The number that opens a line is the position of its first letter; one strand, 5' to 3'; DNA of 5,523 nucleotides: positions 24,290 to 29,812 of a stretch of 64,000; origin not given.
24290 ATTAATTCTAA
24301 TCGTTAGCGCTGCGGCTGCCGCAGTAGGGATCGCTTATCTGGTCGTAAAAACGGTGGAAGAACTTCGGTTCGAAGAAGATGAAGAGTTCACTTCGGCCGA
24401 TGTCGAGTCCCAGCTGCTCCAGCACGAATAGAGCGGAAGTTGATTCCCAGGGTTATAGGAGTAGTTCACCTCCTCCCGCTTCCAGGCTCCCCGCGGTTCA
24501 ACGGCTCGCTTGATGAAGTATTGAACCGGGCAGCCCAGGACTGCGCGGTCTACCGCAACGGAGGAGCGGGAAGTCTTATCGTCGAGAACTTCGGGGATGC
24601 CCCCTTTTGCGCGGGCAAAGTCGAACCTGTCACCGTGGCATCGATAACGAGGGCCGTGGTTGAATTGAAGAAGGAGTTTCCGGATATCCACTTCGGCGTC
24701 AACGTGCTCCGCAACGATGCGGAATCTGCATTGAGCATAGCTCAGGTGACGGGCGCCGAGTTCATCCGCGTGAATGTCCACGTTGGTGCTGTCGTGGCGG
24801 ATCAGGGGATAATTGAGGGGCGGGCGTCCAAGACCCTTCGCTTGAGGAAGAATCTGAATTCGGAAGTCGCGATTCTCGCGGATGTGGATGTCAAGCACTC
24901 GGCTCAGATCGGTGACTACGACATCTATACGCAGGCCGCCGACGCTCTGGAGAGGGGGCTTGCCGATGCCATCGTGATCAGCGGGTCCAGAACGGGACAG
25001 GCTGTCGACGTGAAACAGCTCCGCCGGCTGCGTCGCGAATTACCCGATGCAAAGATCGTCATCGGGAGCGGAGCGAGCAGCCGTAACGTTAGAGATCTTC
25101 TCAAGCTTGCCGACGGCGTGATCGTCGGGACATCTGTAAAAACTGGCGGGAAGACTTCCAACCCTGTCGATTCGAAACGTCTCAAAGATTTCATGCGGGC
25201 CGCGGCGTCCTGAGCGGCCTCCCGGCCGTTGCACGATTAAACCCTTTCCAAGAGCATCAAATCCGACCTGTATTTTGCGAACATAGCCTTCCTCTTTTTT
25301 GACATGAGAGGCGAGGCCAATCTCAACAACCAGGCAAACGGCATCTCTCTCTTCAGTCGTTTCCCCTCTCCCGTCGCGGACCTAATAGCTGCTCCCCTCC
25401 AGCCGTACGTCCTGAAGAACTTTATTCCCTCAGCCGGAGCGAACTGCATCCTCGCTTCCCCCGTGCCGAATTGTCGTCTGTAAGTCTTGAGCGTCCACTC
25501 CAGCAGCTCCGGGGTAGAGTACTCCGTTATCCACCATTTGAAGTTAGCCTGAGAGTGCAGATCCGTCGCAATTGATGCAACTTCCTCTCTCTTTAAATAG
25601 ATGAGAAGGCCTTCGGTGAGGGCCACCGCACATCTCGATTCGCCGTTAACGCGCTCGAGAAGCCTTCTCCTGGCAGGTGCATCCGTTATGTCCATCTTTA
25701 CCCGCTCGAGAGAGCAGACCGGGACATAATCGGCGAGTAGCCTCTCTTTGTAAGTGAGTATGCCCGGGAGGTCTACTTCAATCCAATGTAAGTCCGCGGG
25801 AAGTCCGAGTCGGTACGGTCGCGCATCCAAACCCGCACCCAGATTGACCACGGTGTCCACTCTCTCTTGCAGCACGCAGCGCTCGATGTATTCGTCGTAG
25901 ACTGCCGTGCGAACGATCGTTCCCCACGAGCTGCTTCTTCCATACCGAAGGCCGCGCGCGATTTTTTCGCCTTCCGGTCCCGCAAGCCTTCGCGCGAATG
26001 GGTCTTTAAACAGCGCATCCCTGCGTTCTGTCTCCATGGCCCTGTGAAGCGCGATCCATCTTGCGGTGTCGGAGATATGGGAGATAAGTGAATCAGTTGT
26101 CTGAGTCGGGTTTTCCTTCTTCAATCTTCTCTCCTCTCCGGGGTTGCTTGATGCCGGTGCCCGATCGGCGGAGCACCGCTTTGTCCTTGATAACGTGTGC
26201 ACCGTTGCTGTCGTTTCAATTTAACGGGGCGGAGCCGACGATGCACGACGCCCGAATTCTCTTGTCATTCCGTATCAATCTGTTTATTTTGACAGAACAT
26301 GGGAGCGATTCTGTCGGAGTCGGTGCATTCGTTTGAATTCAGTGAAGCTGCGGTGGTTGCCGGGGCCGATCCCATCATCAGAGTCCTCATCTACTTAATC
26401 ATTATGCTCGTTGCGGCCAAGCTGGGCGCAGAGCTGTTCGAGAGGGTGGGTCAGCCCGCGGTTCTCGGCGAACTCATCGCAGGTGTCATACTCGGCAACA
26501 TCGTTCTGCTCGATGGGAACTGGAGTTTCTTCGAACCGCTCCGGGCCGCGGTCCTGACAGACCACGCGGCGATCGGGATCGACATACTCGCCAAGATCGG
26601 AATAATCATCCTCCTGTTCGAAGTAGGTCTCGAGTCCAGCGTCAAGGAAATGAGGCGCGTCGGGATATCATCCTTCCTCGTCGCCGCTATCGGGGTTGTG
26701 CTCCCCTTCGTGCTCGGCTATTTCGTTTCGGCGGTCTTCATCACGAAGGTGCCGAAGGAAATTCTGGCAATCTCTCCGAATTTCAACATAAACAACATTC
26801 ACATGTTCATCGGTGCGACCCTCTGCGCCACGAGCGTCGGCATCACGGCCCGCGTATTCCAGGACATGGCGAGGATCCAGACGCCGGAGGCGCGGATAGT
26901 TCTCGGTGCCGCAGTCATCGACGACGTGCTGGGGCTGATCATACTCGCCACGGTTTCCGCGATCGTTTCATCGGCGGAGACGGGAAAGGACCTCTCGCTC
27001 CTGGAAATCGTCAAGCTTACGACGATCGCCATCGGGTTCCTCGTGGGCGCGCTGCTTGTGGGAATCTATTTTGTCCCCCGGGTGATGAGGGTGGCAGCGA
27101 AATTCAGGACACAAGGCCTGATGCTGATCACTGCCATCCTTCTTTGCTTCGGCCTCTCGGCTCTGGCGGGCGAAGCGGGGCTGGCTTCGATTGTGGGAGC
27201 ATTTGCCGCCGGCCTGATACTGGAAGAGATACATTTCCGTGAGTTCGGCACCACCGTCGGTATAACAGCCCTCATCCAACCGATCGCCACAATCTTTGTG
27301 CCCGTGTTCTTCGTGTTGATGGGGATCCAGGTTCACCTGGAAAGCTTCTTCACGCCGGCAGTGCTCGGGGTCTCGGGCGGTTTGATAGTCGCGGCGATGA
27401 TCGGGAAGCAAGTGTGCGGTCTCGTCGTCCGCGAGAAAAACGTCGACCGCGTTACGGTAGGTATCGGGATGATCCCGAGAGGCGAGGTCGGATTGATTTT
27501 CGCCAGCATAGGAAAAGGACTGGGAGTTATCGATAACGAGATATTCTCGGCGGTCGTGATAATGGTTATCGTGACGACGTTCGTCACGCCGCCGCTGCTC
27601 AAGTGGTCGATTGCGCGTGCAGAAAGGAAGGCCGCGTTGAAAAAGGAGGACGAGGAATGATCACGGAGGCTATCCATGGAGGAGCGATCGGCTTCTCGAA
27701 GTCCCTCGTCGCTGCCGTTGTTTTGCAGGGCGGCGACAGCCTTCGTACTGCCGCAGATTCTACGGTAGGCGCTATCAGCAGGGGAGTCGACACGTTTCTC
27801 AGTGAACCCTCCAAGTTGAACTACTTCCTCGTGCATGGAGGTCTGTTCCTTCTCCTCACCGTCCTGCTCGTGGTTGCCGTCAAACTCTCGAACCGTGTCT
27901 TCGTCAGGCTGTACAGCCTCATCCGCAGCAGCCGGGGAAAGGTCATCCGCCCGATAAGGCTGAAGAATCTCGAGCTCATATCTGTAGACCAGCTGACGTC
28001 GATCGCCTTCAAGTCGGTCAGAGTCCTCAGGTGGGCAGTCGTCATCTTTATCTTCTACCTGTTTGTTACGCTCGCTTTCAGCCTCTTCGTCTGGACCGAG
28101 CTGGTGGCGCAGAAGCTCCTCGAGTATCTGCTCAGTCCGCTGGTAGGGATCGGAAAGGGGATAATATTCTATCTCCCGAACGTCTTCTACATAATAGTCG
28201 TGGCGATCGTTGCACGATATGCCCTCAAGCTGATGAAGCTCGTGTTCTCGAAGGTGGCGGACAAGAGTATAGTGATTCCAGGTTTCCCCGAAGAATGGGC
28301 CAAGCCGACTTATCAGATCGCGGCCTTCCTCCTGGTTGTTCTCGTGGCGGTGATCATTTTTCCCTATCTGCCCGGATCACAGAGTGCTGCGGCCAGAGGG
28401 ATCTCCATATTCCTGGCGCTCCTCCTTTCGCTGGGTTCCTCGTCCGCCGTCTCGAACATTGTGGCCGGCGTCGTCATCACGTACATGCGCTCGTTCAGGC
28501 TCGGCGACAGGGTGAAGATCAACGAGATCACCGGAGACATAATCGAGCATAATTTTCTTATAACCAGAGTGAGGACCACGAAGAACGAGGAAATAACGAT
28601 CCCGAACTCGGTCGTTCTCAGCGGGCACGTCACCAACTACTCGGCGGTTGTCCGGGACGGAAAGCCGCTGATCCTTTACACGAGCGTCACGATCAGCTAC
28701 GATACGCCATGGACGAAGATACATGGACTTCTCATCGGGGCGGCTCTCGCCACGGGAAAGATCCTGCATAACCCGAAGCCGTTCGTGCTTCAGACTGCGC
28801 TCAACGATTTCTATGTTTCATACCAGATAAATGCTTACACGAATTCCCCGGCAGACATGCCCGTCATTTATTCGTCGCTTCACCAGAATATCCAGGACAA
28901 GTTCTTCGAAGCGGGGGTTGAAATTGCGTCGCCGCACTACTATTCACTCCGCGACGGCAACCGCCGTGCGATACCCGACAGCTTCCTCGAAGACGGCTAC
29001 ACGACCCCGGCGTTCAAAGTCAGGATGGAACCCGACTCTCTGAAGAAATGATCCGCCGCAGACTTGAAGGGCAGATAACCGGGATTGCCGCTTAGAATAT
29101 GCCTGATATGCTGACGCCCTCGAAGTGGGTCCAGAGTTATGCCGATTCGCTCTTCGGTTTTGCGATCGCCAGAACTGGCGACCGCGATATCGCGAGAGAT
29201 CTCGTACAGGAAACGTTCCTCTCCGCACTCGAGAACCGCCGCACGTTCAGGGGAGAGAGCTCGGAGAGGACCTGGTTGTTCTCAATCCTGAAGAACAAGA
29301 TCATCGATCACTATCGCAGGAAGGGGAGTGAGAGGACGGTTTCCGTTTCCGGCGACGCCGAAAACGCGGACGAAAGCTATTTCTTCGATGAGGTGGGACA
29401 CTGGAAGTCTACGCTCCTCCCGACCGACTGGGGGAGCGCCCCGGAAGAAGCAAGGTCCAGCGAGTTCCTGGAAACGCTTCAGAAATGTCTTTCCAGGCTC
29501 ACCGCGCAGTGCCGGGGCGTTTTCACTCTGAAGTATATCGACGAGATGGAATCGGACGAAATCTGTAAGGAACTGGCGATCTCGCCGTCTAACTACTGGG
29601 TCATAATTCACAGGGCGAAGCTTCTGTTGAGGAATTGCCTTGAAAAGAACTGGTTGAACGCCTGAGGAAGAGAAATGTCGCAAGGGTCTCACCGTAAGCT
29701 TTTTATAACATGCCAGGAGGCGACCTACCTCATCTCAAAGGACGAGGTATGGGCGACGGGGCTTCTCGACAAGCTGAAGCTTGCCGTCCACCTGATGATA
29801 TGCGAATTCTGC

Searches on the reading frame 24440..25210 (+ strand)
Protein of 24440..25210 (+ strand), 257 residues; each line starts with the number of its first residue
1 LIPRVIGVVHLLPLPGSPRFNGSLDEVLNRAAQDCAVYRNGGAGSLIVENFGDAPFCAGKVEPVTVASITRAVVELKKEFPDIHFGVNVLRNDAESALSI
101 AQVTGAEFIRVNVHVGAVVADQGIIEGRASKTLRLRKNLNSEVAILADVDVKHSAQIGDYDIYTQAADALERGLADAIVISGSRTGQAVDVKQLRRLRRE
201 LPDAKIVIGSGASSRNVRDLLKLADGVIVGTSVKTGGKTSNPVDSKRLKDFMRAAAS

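Call 61: search_protein_families(library=pfam, proteins=[window:24440-25210:+], max_evalue=0.001)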
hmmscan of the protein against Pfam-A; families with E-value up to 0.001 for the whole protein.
window:24440-25210:+ (257 aa): 2 families
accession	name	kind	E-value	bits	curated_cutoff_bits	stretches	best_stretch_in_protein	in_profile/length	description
PF03437.21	BtpA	-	6.3e-87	291.7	30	1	5-256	5-253/254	BtpA family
PF00478.31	IMPDH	-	0.00095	18.7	25.6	0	154-231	96-174/345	IMP dehydrogenase / GMP reductase domain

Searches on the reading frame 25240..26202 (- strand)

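Call 61: search_protein_families(library=pfam, proteins=[window:25240-26202:-], max_evalue=0.001)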
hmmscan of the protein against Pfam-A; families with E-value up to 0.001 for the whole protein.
window:25240-26202:- (321 aa): 1 family
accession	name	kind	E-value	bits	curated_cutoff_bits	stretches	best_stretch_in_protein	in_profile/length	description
PF04072.20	LCM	-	2.4e-30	106.3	22.3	1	49-212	3-183/187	Leucine carboxyl methyltransferase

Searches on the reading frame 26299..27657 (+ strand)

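Call 61: search_protein_families(library=pfam, proteins=[window:26299-27657:+], max_evalue=0.001)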
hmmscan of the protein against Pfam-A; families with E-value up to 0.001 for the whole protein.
window:26299-27657:+ (453 aa): 1 family
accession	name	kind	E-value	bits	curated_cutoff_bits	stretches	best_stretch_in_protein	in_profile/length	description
PF00999.27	Na_H_Exchanger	-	8.2e-57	193.2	26.2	1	41-435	8-374/375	Sodium/hydrogen exchanger, transmembrane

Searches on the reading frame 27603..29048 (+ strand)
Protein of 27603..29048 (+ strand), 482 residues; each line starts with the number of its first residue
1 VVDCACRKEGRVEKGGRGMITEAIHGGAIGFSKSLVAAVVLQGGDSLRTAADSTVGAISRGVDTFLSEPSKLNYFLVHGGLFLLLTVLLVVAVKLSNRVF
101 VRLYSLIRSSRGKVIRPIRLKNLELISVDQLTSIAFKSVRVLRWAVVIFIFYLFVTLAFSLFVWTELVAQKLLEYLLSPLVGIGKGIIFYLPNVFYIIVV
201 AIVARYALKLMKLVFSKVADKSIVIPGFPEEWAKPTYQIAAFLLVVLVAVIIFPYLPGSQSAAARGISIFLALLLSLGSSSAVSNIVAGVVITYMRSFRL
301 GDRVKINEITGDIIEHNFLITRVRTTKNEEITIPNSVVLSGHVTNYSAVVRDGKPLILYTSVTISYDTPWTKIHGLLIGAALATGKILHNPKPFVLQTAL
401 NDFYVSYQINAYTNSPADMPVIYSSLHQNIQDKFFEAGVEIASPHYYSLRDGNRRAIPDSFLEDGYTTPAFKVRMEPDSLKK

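Call 61: search_protein_families(library=pfam, proteins=[window:27603-29048:+], max_evalue=0.001)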
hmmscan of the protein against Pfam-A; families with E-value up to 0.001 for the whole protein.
window:27603-29048:+ (482 aa): 2 families
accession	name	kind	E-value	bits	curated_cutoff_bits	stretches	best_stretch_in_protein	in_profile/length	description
PF00924.24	MS_channel_2nd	-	6.2e-19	68.3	20.2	1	282-347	2-67/68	Mechanosensitive ion channel, beta-domain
PF21082.3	MS_channel_3rd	-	1.9e-11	44.6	21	1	360-441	3-88/88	Mechanosensitive ion channel MscS, C-terminal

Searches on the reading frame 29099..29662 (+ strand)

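Call 38: search_protein_families(library=pfam, proteins=[window:29099-29662:+], max_evalue=5)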
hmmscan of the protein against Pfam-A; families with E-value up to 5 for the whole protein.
window:29099-29662:+ (188 aa): 6 families
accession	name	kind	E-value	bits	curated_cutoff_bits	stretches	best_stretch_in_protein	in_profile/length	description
PF04542.20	Sigma70_r2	-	1.1e-16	60.9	24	1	11-76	2-69/71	Sigma-70 region 2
PF08281.18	Sigma70_r4_2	-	6.1e-11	42.2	25.7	1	125-176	2-53/54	Sigma-70, region 4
PF22029.2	PhyR_sigma2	-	8.8e-06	26.1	27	1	21-64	11-54/55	Sigma2 domain of PhyR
PF07374.17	DUF1492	-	4.6e-05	24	21.5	1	129-175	50-97/100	Protein of unknown function (DUF1492)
PF07638.17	Sigma70_ECF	-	0.033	14.5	21.1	1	33-164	50-166/185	ECF sigma factor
PF08280.17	HTH_Mga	-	0.31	11.5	23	1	144-163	15-33/59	M protein trans-acting positive regulator (MGA) HTH domain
